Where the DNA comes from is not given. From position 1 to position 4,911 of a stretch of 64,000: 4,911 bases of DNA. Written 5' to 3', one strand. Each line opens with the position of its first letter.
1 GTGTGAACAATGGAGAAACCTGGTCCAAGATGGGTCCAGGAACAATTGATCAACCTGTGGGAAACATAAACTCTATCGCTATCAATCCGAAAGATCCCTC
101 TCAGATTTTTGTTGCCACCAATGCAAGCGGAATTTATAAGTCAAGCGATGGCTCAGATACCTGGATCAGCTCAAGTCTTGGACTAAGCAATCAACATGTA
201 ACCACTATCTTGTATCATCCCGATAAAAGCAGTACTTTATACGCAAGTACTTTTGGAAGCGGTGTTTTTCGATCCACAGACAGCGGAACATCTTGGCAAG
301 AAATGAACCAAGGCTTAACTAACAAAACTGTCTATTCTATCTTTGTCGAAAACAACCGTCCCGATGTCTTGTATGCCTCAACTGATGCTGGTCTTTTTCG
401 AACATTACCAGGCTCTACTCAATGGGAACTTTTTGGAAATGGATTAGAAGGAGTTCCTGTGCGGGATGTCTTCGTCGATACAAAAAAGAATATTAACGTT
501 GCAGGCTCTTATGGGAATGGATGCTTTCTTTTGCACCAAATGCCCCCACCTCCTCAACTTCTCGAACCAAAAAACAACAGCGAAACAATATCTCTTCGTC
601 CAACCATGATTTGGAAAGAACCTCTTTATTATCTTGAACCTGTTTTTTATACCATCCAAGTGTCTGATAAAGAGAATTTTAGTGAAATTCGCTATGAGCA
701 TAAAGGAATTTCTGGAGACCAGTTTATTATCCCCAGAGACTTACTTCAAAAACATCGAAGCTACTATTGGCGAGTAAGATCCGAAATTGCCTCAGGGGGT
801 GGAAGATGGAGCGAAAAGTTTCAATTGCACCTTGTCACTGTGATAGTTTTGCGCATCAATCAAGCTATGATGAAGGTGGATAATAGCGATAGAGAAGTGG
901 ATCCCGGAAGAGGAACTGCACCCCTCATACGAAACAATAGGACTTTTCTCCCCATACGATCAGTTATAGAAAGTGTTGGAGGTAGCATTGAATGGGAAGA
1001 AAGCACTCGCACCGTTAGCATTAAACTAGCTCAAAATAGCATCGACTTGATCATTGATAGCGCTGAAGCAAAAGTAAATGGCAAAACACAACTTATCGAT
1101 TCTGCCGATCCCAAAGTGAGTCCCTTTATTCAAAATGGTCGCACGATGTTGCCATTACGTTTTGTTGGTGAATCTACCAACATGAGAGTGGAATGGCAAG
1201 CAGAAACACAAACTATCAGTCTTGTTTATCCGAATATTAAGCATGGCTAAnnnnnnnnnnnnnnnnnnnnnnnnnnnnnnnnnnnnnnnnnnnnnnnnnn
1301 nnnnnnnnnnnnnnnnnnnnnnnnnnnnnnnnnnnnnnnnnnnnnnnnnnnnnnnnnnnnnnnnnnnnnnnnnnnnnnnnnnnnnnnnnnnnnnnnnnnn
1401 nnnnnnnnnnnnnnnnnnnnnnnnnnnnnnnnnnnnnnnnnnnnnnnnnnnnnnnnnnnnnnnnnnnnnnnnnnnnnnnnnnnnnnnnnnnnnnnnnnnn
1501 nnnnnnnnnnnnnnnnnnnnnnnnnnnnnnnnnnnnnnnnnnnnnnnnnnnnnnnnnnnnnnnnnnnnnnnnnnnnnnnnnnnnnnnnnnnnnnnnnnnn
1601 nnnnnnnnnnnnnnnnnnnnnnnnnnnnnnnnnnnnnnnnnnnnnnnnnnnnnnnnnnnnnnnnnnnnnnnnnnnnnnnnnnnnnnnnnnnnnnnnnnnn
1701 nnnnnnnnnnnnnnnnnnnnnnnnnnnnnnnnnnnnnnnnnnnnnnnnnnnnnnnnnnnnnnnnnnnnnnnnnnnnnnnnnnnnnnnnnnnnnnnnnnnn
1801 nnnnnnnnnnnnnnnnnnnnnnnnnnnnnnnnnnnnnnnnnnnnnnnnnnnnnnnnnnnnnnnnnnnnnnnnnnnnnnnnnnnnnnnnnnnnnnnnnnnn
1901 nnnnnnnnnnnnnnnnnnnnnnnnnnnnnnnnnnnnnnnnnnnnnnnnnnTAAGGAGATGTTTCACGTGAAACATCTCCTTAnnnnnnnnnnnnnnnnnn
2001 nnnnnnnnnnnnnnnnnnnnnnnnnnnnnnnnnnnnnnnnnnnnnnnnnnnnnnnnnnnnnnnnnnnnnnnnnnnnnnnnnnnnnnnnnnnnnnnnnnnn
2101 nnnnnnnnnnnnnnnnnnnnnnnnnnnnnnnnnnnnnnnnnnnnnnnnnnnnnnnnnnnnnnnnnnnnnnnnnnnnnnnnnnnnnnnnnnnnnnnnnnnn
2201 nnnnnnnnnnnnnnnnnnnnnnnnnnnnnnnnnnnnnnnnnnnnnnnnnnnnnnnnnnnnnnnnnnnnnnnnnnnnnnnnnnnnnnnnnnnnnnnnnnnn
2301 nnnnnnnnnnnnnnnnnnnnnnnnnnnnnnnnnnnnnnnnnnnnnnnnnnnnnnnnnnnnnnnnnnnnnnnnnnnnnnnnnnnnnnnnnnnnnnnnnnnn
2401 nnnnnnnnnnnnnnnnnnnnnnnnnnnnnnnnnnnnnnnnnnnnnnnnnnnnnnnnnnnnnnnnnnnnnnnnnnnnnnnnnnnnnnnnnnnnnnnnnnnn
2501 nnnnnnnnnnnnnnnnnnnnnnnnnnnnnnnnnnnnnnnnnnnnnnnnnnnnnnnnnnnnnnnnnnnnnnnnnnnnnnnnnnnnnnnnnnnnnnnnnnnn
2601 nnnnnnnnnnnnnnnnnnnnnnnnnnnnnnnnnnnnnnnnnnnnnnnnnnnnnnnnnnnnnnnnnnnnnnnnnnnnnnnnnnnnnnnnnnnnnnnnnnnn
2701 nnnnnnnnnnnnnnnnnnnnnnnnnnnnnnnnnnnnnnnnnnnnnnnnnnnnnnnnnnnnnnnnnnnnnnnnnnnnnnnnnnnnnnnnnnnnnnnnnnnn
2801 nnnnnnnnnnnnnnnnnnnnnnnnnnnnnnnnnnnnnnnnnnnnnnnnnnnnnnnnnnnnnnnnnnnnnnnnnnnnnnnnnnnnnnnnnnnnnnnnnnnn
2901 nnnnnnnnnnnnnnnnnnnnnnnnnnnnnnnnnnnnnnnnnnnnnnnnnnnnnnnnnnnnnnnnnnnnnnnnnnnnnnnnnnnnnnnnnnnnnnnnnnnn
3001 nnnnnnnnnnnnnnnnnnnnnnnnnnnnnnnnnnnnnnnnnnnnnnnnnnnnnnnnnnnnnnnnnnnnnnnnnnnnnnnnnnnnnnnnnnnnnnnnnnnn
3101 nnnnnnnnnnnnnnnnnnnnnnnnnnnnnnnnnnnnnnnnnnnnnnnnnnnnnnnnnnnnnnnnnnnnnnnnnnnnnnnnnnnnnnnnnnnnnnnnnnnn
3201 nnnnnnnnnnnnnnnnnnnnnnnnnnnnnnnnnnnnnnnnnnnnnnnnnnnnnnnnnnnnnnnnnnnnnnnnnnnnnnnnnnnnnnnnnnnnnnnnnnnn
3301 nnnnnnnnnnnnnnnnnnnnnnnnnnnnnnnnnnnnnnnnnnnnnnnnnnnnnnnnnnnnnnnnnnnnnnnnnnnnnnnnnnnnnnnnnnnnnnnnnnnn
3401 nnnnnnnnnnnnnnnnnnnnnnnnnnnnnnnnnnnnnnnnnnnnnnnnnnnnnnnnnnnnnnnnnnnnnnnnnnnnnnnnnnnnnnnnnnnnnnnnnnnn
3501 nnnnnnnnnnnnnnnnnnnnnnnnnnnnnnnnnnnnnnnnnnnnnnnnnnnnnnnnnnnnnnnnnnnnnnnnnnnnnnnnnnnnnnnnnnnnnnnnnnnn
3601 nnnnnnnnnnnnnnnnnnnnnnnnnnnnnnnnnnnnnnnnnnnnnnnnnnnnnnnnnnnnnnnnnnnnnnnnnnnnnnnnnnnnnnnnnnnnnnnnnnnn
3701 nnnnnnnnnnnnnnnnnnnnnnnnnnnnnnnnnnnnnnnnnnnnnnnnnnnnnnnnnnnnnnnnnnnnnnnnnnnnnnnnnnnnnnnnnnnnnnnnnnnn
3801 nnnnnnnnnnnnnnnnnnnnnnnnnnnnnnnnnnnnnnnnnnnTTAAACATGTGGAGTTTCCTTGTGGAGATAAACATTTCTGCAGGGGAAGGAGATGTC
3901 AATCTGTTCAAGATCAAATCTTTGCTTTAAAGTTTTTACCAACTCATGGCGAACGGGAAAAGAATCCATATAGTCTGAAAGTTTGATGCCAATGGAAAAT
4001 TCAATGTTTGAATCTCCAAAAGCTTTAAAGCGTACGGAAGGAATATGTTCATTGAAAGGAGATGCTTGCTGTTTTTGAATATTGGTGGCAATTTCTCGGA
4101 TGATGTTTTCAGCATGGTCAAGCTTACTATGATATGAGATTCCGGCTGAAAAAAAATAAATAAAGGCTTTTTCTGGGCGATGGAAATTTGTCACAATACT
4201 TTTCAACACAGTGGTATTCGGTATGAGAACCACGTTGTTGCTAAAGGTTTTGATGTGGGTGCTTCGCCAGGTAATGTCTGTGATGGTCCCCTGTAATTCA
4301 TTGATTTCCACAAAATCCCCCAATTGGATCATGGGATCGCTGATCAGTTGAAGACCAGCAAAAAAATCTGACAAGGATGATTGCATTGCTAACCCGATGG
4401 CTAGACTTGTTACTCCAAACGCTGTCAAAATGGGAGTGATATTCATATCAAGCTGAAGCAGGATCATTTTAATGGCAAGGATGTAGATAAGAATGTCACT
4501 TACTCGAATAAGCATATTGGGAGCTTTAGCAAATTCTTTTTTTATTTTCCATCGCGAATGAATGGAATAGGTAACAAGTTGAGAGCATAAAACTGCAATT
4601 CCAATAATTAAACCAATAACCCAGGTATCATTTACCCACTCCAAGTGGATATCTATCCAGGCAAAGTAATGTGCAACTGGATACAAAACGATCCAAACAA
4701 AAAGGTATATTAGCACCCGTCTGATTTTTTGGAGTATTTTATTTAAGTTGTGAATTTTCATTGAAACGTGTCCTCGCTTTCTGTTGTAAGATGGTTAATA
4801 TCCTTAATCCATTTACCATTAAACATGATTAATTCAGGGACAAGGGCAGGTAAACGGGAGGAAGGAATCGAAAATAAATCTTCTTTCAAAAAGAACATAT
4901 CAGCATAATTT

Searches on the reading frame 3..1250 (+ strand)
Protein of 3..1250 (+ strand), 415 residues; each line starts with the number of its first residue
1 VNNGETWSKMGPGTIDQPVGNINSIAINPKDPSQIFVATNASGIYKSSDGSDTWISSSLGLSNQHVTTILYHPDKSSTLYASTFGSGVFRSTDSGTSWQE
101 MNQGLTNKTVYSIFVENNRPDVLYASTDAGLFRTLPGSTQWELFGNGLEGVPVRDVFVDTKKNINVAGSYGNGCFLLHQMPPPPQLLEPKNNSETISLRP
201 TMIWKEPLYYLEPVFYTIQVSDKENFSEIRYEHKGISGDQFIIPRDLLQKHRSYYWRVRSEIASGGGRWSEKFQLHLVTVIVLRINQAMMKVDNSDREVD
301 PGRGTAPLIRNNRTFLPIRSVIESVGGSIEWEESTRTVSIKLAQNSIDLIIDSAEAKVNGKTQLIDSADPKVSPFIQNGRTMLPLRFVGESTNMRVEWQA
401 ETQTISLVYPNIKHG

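Call 16: search_protein_families(library=pfam, proteins=[window:3-1250:+], max_evalue=0.0001)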
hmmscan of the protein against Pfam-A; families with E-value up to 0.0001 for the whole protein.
window:3-1250:+ (415 aa): 2 families
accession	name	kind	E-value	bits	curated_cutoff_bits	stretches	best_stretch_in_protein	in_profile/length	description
PF07833.16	Cu_amine_oxidN1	-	8.9e-28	96.8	24.2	1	305-406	11-107/108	Copper amine oxidase N-terminal domain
PF15902.12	Sortilin-Vps10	-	1e-09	38.2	33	1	2-82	8-86/446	Sortilin, neurotensin receptor 3,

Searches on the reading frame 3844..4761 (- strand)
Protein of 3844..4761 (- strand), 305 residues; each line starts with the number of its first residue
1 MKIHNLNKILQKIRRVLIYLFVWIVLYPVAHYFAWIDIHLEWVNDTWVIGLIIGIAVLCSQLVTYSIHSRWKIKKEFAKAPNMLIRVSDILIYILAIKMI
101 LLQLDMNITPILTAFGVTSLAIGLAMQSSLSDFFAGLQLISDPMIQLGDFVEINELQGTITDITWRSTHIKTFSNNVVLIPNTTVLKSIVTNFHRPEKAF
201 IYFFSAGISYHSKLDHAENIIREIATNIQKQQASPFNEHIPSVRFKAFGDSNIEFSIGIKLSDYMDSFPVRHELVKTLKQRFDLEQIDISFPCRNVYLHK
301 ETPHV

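Call 16: search_protein_families(library=pfam, proteins=[window:3844-4761:-], max_evalue=0.0001)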
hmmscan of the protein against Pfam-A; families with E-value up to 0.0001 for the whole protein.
window:3844-4761:- (305 aa): 3 families
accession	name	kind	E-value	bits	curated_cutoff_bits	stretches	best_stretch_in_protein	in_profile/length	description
PF00924.24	MS_channel_2nd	-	1.1e-18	67.6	20.2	1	129-195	2-68/68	Mechanosensitive ion channel, beta-domain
PF21088.3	MS_channel_1st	-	6.6e-08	32.8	23.1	1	90-127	5-42/42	Mechanosensitive ion channel, transmembrane helices 2/3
PF21082.3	MS_channel_3rd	-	2.2e-07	31.6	21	1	205-289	4-88/88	Mechanosensitive ion channel MscS, C-terminal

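Call 81: find_encoding_contigs(protein=window:3844-4761:-, flank=10000, max_places=1)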
Protein window:3844-4761:- (305 aa): 23 contigs read that carry it; 1 place shown.
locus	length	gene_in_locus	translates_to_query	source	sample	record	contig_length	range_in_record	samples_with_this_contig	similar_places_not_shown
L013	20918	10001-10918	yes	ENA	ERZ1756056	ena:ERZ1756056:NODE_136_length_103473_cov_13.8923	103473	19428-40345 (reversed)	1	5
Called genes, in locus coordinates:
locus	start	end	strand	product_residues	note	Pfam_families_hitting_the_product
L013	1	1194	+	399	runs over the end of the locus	-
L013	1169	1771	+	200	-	PF02632:BioY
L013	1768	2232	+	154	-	-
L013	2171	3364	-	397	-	PF01757:Acyl_transf_3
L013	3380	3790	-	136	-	-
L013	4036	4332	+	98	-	PF00076:RRM_1, PF13893:RRM_5 (weak)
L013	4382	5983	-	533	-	PF06826:Asp-Al_Ex, PF02080:TrkA_C (weak), PF06826:Asp-Al_Ex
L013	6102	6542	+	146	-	PF06695:Sm_multidrug_ex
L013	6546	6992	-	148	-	PF02681:DUF212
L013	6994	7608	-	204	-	-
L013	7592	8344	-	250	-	PF02596:DUF169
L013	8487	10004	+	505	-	PF07969:Amidohydro_3, PF01979:Amidohydro_1 (weak)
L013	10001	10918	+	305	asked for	PF21088:MS_channel_1st, PF00924:MS_channel_2nd, PF21082:MS_channel_3rd (weak)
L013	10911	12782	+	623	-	PF00890:FAD_binding_2 (faint), PF01134:GIDA, PF12831:FAD_oxidored (weak), PF21680:GIDA_C_1st, PF13932:SAM_GIDA_C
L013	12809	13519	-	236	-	PF04542:Sigma70_r2, PF08281:Sigma70_r4_2, PF04545:Sigma70_r4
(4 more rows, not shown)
